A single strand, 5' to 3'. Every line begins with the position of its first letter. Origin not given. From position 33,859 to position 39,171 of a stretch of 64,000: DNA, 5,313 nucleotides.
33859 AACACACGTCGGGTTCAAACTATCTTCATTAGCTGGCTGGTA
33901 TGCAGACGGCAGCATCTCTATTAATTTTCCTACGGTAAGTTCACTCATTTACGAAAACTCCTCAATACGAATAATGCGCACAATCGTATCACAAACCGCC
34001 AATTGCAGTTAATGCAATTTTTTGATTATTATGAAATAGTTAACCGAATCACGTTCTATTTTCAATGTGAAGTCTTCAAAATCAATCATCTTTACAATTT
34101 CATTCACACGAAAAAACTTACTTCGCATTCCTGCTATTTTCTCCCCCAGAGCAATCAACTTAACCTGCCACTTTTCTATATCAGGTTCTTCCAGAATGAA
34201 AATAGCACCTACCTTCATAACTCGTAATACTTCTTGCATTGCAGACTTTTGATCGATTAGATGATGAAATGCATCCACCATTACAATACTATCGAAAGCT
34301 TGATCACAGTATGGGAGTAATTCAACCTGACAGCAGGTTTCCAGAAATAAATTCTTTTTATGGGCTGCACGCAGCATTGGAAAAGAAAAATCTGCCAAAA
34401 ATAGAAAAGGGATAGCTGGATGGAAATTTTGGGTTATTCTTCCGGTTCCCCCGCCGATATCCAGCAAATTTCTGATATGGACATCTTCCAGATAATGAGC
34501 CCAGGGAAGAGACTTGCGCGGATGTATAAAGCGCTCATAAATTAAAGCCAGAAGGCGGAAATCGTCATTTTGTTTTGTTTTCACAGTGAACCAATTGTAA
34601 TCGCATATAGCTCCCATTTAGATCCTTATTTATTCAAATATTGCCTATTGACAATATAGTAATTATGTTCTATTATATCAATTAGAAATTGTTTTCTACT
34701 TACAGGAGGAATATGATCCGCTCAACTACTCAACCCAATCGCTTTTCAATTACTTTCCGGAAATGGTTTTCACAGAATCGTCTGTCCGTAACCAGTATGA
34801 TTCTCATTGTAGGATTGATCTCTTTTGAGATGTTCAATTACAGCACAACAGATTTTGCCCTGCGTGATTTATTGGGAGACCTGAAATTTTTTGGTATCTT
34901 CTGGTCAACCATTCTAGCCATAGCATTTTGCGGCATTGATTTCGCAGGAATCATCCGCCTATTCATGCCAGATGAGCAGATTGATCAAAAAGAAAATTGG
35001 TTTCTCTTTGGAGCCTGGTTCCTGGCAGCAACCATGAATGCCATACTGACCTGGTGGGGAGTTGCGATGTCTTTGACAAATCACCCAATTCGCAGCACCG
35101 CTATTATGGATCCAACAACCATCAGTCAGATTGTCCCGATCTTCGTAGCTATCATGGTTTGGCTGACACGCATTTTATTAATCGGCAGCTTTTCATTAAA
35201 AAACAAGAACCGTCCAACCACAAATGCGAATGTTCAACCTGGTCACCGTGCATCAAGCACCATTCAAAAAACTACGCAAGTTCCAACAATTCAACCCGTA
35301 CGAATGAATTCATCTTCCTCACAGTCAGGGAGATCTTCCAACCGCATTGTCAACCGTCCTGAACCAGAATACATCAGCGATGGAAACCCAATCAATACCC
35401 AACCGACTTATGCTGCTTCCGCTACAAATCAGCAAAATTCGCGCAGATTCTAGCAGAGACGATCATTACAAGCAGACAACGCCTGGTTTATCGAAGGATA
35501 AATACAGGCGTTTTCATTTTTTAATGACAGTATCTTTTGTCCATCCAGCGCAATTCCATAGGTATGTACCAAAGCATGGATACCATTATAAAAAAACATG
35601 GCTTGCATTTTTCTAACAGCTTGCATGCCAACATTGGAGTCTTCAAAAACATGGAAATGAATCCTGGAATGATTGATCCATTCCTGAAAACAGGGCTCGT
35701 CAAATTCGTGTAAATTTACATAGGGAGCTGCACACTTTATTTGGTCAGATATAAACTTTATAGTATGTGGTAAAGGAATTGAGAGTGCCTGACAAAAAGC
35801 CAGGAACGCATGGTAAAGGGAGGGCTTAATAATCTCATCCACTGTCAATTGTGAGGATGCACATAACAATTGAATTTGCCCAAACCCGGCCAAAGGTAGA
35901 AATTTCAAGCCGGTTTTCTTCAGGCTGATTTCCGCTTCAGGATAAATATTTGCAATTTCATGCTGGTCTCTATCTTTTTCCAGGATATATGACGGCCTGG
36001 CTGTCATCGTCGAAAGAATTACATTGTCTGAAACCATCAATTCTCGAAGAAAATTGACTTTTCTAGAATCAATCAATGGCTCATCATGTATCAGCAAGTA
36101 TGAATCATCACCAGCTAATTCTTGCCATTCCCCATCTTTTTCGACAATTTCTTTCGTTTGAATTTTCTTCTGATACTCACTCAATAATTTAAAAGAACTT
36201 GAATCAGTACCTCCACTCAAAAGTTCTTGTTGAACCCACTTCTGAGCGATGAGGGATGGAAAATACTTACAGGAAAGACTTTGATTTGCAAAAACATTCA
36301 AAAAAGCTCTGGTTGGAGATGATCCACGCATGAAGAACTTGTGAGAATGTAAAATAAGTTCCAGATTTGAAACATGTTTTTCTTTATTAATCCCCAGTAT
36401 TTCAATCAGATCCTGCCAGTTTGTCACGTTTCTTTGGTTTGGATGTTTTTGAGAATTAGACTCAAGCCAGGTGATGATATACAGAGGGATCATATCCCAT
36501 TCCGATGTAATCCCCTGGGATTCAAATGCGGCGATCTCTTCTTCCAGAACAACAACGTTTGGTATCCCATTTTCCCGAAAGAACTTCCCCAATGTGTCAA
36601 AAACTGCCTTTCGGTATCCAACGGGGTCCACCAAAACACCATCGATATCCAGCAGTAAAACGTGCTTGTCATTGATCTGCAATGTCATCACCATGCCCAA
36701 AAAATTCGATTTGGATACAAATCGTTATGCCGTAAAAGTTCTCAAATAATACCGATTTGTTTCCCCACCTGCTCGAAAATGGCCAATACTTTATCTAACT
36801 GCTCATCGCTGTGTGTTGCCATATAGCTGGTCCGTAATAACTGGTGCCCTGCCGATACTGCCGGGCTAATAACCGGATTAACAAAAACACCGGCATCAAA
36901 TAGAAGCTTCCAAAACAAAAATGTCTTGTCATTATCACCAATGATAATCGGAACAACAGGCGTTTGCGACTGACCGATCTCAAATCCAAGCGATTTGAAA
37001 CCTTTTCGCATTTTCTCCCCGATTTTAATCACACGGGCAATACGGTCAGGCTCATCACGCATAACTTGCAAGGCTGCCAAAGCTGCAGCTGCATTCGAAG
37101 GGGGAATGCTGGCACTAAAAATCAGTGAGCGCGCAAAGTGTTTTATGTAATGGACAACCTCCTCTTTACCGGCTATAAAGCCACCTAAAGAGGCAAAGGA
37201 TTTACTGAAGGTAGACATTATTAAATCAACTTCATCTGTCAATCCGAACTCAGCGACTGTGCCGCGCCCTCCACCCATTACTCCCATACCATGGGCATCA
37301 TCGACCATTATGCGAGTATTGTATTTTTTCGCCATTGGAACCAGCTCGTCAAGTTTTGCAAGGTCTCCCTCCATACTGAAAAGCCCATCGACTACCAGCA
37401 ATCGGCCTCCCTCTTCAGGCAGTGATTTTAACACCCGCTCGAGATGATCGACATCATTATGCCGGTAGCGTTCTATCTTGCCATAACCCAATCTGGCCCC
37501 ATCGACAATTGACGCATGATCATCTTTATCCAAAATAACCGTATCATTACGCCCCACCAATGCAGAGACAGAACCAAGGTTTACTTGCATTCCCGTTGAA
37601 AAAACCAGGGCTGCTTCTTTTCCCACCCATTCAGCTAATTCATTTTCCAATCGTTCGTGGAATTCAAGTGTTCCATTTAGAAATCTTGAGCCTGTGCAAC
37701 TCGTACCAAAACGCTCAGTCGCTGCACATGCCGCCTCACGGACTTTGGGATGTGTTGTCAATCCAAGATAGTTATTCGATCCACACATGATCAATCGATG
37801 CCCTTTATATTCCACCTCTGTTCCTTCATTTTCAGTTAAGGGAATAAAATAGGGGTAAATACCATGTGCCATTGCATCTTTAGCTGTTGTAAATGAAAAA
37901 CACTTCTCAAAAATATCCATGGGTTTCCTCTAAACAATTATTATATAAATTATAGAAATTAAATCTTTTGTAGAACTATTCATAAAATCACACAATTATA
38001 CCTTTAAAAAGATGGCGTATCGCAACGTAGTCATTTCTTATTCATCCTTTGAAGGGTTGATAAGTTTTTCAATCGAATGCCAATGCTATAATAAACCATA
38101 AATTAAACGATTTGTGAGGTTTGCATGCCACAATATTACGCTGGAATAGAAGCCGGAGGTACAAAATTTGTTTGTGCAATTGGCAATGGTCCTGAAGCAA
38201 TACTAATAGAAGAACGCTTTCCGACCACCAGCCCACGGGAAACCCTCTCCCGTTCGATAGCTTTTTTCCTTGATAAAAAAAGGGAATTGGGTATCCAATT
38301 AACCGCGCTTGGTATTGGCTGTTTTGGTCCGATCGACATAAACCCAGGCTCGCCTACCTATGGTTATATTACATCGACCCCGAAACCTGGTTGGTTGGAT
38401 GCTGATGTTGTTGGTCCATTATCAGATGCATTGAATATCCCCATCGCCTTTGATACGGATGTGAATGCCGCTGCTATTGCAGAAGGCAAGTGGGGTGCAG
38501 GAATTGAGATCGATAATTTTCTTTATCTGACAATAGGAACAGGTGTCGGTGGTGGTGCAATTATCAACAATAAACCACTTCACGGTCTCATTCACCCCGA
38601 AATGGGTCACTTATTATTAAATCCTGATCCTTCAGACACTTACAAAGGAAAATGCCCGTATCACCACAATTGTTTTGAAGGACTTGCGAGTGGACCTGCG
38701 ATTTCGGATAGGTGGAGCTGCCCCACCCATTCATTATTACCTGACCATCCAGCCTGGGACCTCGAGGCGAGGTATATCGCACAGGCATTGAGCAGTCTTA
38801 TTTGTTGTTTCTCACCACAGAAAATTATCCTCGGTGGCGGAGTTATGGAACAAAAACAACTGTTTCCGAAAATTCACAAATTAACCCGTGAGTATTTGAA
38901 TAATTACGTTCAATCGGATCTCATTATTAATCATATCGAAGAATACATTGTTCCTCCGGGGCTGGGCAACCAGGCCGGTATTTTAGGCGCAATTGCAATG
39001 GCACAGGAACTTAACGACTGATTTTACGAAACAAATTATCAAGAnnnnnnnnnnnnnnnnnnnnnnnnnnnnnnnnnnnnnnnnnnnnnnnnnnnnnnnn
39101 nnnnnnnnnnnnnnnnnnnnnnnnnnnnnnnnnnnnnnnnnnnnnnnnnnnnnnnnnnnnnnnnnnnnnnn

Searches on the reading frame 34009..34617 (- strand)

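Call 62: search_protein_families(library=pfam, proteins=[window:34009-34617:-], max_evalue=0.00001)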
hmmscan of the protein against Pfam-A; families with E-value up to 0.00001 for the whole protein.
window:34009-34617:- (202 aa): 6 families
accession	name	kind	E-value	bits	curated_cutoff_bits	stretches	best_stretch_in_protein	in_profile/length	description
PF08241.18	Methyltransf_11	-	5.3e-14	53.1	21.2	1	52-142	1-95/95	Methyltransferase domain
PF13649.12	Methyltransf_25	-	1.4e-10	42.2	27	1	52-137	2-96/97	Methyltransferase domain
PF13847.12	Methyltransf_31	-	3.6e-10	40.1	27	1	50-156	6-123/145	Methyltransferase domain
PF08242.18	Methyltransf_12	-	1.2e-09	39.2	30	1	52-139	1-97/98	Methyltransferase domain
PF13489.12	Methyltransf_23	-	3e-08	34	27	1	49-148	24-122/164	Methyltransferase domain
PF01209.24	Ubie_methyltran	-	1.4e-06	28.3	20.1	1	49-144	49-154/233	ubiE/COQ5 methyltransferase family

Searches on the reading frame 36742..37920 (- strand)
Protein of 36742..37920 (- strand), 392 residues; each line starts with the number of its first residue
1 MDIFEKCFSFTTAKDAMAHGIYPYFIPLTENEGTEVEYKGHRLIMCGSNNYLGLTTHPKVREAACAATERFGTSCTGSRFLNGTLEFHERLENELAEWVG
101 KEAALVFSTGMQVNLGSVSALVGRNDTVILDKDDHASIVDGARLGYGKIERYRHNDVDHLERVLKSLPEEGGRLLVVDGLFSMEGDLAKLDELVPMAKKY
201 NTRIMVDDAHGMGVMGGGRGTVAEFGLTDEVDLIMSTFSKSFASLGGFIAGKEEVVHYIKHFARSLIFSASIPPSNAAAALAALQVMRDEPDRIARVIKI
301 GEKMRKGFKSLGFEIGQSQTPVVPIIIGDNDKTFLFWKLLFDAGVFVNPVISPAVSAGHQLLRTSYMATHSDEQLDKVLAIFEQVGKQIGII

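Call 51: search_protein_families(library=pfam, proteins=[window:36742-37920:-], max_evalue=0.00001)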
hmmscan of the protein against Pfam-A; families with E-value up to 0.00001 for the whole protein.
window:36742-37920:- (392 aa): 2 families
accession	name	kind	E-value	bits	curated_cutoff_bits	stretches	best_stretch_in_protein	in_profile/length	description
PF00155.27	Aminotran_1_2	-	4.7e-55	187.7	19.7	1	47-380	7-359/361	Aminotransferase class I and II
PF01212.27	Beta_elim_lyase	-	8.3e-07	29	27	0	89-137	35-83/288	Beta-eliminating lyase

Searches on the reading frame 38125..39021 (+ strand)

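Call 62: search_protein_families(library=pfam, proteins=[window:38125-39021:+], max_evalue=0.00001)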
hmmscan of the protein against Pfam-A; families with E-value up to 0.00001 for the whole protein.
window:38125-39021:+ (298 aa): 1 family
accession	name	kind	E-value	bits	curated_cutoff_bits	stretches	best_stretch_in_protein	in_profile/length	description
PF00480.26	ROK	-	4.5e-67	227.1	22.9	1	5-295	1-293/294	ROK family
